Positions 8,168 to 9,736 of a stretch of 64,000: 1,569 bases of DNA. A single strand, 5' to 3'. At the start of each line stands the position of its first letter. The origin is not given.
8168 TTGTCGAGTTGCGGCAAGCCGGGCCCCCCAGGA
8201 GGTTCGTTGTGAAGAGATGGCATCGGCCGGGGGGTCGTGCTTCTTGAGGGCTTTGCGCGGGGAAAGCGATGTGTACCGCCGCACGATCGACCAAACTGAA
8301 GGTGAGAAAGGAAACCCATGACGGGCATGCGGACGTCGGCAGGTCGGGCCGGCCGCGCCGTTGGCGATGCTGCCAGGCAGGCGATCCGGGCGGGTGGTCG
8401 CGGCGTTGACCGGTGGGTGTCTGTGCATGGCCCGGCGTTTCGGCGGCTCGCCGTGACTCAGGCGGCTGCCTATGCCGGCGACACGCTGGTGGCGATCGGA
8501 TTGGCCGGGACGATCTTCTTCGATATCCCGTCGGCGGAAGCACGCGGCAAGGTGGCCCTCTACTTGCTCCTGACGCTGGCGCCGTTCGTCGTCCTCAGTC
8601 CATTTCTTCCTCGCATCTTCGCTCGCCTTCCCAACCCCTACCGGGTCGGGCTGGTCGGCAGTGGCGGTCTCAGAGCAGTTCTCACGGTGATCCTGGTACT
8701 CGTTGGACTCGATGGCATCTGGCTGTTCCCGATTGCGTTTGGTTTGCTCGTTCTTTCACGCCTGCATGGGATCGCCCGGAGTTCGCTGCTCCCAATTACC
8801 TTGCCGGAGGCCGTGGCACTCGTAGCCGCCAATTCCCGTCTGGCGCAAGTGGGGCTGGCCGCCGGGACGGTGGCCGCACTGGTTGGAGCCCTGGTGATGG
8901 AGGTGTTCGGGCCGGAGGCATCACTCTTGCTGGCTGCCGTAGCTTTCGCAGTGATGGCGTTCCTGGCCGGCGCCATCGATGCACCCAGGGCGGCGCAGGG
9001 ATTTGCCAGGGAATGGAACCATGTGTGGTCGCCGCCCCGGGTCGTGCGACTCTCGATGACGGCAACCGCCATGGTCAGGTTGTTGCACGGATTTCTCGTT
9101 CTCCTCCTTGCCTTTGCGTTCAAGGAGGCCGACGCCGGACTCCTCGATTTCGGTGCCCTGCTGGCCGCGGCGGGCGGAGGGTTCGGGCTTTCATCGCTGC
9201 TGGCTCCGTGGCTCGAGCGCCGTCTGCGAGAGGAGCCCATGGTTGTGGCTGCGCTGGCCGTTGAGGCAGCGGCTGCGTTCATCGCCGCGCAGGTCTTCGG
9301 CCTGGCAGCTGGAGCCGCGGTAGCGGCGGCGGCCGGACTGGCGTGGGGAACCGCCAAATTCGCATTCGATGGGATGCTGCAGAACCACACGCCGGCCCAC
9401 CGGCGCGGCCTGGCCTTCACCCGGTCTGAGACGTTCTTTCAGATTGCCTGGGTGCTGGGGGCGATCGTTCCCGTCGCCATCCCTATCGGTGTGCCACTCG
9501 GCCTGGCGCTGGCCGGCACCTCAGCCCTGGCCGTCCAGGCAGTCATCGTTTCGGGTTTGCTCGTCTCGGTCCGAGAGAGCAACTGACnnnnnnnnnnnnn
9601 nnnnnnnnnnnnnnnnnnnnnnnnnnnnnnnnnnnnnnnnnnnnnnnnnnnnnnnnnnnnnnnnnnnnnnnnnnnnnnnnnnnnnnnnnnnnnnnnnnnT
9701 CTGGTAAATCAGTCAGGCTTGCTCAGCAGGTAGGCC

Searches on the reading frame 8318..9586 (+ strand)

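Call 73: search_protein_families(library=pfam, proteins=[window:8318-9586:+], max_evalue=0.00001)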
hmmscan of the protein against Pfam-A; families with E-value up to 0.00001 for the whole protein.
window:8318-9586:+ (422 aa): 1 family
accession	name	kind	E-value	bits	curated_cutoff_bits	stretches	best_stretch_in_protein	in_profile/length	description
PF07690.21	MFS_1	-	1.4e-06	28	33.4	1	46-382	3-347/347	Major Facilitator Superfamily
